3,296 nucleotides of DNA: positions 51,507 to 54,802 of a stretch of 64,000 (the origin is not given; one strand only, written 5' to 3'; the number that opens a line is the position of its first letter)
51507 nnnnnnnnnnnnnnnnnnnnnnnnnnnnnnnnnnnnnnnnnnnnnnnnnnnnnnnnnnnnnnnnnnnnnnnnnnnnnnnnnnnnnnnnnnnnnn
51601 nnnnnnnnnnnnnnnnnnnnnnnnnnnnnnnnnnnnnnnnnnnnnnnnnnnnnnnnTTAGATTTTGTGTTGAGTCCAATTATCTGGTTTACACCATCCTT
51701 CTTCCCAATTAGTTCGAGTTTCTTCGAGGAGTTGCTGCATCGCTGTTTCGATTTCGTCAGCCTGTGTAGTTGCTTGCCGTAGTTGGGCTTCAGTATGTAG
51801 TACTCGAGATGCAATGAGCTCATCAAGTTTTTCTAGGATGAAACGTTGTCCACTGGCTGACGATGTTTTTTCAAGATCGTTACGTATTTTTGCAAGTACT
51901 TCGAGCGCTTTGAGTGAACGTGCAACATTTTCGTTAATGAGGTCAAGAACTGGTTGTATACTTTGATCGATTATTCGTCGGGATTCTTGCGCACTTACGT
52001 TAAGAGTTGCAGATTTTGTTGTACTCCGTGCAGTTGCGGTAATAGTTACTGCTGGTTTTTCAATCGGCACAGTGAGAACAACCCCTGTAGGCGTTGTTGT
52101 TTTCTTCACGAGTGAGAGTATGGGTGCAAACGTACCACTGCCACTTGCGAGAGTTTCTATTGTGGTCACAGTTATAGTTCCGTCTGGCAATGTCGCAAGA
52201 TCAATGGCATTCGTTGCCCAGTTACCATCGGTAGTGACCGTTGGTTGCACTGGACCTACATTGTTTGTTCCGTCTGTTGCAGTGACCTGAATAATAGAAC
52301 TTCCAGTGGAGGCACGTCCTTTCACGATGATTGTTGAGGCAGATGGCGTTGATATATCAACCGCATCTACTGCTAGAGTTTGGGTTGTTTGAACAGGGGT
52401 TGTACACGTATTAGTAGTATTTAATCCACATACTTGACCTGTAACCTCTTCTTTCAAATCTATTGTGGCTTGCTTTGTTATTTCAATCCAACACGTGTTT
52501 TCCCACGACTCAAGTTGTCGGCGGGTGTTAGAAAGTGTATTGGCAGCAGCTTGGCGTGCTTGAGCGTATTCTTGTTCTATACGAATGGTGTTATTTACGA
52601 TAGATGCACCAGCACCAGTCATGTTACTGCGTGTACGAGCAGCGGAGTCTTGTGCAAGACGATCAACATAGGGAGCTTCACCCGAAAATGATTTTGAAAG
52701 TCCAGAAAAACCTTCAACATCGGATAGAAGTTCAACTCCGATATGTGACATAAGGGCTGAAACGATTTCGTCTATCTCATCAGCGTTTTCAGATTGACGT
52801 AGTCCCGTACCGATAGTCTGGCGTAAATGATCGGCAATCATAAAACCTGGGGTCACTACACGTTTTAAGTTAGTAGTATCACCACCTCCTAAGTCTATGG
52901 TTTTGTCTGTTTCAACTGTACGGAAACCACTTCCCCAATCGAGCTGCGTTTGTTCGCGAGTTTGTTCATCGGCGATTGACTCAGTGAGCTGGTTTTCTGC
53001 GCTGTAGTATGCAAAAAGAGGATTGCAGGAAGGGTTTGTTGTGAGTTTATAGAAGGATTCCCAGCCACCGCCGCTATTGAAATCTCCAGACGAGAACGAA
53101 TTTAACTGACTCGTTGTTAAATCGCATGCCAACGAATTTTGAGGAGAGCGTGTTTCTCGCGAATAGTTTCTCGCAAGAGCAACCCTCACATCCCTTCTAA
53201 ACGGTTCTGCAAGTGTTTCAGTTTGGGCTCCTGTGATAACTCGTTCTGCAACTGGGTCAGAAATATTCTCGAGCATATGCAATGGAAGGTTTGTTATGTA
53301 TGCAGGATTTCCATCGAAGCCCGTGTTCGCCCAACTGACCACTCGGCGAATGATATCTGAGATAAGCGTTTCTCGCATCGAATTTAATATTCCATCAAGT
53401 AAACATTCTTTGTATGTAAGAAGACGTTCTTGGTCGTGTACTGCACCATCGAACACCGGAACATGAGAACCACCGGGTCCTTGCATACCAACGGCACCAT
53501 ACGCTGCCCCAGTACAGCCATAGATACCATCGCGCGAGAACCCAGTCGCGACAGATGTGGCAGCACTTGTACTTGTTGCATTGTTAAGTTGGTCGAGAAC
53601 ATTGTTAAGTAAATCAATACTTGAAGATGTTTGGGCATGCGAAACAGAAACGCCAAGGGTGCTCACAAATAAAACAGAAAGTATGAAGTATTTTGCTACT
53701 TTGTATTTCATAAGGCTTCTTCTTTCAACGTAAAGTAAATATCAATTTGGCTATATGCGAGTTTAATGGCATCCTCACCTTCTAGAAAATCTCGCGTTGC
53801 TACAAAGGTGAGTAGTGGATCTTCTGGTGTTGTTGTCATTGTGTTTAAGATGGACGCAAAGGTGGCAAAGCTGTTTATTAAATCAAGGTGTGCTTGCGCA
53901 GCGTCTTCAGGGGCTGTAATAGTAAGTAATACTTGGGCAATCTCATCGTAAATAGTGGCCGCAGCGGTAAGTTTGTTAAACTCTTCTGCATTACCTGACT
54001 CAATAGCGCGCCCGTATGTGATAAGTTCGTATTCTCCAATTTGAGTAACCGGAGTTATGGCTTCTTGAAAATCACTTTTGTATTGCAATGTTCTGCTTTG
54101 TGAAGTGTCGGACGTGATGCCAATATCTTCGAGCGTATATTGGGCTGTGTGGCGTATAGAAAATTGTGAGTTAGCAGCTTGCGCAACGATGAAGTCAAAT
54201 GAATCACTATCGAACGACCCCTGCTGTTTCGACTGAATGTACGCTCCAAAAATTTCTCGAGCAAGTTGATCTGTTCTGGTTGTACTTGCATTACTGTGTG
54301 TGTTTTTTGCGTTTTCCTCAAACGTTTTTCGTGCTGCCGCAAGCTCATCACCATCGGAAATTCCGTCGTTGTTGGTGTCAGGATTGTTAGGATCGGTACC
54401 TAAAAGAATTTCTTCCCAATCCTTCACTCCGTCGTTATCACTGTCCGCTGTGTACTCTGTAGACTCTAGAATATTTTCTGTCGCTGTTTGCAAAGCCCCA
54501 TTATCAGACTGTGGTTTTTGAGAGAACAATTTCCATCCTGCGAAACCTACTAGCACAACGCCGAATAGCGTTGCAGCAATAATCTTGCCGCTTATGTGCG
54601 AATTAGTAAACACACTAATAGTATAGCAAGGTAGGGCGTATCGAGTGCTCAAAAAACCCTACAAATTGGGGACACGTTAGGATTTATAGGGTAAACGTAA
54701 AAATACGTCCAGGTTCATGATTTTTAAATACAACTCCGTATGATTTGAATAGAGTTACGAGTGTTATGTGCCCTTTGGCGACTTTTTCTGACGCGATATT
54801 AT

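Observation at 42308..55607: Type IV secretion-like gene cluster with a split VirB4 ATPase and no coupling protein or relaxase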

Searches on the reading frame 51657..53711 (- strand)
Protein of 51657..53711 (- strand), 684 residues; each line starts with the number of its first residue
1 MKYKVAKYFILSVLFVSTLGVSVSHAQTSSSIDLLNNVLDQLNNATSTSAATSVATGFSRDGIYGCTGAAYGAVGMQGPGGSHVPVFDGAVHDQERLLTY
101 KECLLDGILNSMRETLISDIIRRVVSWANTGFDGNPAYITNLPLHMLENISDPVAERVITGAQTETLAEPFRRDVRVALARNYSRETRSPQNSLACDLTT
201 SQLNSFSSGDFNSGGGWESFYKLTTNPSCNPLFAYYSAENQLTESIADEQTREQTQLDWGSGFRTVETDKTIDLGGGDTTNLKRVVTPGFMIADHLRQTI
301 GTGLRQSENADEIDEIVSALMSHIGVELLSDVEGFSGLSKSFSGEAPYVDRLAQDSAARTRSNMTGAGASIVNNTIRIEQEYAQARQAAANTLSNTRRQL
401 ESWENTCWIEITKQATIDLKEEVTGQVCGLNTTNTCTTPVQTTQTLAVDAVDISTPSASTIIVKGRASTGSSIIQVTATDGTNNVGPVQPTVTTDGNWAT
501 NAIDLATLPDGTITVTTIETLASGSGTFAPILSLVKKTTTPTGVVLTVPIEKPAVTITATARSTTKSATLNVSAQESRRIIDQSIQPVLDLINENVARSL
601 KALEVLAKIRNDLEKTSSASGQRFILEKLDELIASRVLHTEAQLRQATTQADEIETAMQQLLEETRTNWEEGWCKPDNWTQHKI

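Call 5: search_protein_families(library=pfam, proteins=[window:51657-53711:-], max_evalue=0.1)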
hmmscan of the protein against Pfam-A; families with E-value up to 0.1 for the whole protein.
window:51657-53711:- (684 aa): 0 families

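Call 6: search_protein_families(library=ncbifam, proteins=[window:51657-53711:-], max_evalue=0.1)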
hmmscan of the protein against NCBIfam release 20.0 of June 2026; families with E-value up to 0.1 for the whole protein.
window:51657-53711:- (684 aa): 1 family
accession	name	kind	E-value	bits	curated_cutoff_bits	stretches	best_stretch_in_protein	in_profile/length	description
NF032891.0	tail_200_repeat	domain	0.00013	21.5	350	1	427-516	78-172/195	tandem large repeat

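Call 41: find_homologous_proteins(query=window:51657-53711:-, max_evalue=0.001)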
Query window:51657-53711:- (684 aa): 43 proteins with E <= 0.001 among 8000 candidates.
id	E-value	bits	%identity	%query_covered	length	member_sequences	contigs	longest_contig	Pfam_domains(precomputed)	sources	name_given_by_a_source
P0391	0.0e+0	1498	100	100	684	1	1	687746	-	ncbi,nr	ncbi:hypothetical protein JXR01_02695 [Candidatus Kaiserbacteria bacterium]|nr:MAG: hypothetical pro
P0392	0.0e+0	1227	81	100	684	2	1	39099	-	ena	-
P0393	0.0e+0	1144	76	100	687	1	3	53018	-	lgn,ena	-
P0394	0.0e+0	1088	71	100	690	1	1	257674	-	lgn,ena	-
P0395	3.9e-285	965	66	99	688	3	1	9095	-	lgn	-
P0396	6.7e-280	948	63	99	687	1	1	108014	-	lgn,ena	-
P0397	6.4e-276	935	63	99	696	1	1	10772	-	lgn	-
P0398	1.6e-275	934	61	100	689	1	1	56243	-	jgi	-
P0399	5.7e-272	922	61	100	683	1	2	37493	-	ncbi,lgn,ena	-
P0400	9.7e-268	908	60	100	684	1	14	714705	-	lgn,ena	-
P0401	1.9e-263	894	60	100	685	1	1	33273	-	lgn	-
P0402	5.2e-261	886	59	99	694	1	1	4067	-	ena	-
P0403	1.6e-260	884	60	99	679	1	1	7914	-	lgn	-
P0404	1.1e-259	881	58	100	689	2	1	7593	-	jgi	-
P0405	6.7e-258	875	58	99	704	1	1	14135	-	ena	-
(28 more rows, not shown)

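Call 45: search_solved_structures(query=A5, max_evalue=1)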
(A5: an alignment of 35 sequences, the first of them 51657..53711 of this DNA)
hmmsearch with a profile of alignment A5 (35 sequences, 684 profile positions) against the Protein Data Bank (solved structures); distinct sequences matched with E-value up to 1: 1.
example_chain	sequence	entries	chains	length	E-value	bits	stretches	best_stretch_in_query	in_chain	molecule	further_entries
6xi3_AAA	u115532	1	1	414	4.1e-13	51.8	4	450-526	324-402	Large adhesion protein (Lap) involved in biofilm formation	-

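Call 60: predict_structure(alignment_id=A5)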
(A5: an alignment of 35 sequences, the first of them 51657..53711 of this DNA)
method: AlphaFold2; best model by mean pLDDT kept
length: 684 residues; sequences in the alignment: 35
mean_pLDDT: 72.5   pTM: 0.50
mean pLDDT of the five models: 72.5, 71.3, 66.8, 66.6, 65.1
residues with pLDDT >= 90: 191; 70-90: 232; 50-70: 133; < 50: 128
segments of 3 or more residues with pLDDT < 50: 20-35, 39-100, 262-267, 282-286, 300-333
pLDDT, mean of each block of 10 residues (from residue 1): 66 66 36 47 36 27 37 34 35 45 55 65 68 60 69 78 79 81 79 80 86 85 81 78 75 61 48 63 49 54 41 43 35 49 61 70 70 84 92 92 93 93 81 66 90 91 92 93 91 92 93 95 84 93 90 93 90 93 93 91 87 75 71 74 87 93 93 90 88
secondary structure, 60 per line:
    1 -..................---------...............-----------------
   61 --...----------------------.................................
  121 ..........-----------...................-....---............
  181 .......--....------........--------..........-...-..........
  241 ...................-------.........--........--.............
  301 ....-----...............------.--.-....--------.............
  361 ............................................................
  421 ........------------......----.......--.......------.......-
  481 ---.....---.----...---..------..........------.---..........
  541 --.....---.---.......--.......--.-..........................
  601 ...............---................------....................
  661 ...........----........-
elements in order (helices of 4 or more, strands of 3 or more residues): H2-19 H29-43 H88-130 H142-160 H162-165 H169-187 H190-193 H200-207 H216-225 H231-259 E267-275 E278-285 H288-304 H310-324 H336-339 H348-428 E441-446 E451-457 E460-466 E473-479 E484-488 E497-499 E511-520 E531-540 E543-547 E555-561 E564-570 H575-615 H619-634 H641-671 H676-682

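Call 86: fold_search(model_id=the predicted structure, library=pdb)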
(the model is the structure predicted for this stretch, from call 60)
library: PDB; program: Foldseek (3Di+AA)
matches with E <= 10: 798; with E <= 0.001: 4
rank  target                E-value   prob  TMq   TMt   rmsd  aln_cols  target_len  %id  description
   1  9gnz_N                1.4e-04  0.77  0.11  0.14  36.0       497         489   13  Salmonella cap-filament complex (released 2025-04-09)
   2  9go6_a                2.9e-04  0.60  0.11  0.13  40.1       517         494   12  Salmonella hook-filament junction complex (released 2025-04-09)
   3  9gnz_Q                9.8e-04  0.54  0.11  0.14  36.2       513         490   14  Salmonella cap-filament complex (released 2025-04-09)
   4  7sn4_W                9.8e-04  0.47  0.10  0.12  34.7       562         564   13  Cryo-EM structure of the enterohemorrhagic E. coli O157:H7 flagellar filament (released 2022-03-16)
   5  9gnz_A                1.6e-03  0.41  0.11  0.14  39.7       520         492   13  Salmonella cap-filament complex (released 2025-04-09)
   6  9go6_f                2.8e-03  0.41  0.11  0.14  35.0       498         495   12  Salmonella hook-filament junction complex (released 2025-04-09)
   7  9n8h_A                7.6e-03  0.63  0.15  0.24  29.1       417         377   13  In situ sheathed flagellar filament of Vibrio cholerae resolved with helical reconstruction. (released 2025-09-24)
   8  9gnz_G                7.6e-03  0.25  0.11  0.14  36.2       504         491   13  Salmonella cap-filament complex (released 2025-04-09)
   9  7sn9_A                1.4e-02  0.23  0.11  0.17  35.0       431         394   12  Cryo-EM structure of the Sinorhizobium meliloti flagellar filament (released 2022-03-16)
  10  7jqe                  1.4e-02  0.18  0.09  0.14  34.5       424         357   11  Structure of an extracellular fragment of EsaA from Streptococcus gallolyticus (released 2020-11-11)
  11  8dek_B                2.8e-02  0.96  0.12  0.17  19.3       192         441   12  The structure of the glycopeptidase catalytic domain including the linker of Amuc_1438 (released 2022-08-31)
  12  8sug_A                3.0e-02  0.16  0.10  0.13  34.3       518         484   12  Cryo-EM structure of the wild type P. aeruginosa flagellar filament (released 2023-06-14)
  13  9nwe_A                3.5e-02  0.11  0.10  0.05  48.2       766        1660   11  E3 ligase UBR4-KCMF1-calmodulin complex (released 2025-06-18)
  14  6xi3                  3.7e-02  0.97  0.11  0.18  22.6       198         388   18  Crystal structure of tetra-tandem repeat in extending region of large adhesion protein (released 2020-10-14)
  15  4nx9                  4.3e-02  0.25  0.11  0.24  23.0       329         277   13  Crystal structure of Pseudomonas aeruginosa flagellin FliC (released 2014-01-29)
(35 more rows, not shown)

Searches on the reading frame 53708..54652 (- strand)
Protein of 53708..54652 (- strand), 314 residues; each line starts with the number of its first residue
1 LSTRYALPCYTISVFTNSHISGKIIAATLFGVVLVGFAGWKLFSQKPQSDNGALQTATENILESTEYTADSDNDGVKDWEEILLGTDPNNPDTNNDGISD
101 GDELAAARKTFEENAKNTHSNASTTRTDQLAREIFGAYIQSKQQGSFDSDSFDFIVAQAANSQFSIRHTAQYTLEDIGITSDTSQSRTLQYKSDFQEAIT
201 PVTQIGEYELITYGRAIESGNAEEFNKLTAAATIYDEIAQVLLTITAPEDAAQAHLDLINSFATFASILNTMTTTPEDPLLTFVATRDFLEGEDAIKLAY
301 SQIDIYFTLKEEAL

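Call 91: search_solved_structures(query=A8, max_evalue=1)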
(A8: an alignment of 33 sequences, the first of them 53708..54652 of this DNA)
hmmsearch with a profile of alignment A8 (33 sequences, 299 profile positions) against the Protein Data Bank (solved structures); distinct sequences matched with E-value up to 1: 8.
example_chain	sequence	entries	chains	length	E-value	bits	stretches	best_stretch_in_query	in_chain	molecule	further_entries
7c7u_A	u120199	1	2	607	0.0016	21.4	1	44-101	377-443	Biofilm-associated surface protein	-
7c7r_B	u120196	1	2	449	0.0019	21.2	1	44-95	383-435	Biofilm-associated surface protein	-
1lf6_A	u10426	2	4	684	0.003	20.5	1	136-226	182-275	glucoamylase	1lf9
6mi5_X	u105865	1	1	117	0.007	19.3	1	46-92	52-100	Lanmodulin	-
8fns_A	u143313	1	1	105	0.014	18.3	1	44-92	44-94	EF-hand domain-containing protein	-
6nz3_A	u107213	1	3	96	0.38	13.6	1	178-254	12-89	Design construct XAA_GGHN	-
6nz1_A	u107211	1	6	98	0.87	12.4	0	178-230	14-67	Design construct XXA_GVDQ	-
6nyi_A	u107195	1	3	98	0.93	12.4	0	178-230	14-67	Design construct XXA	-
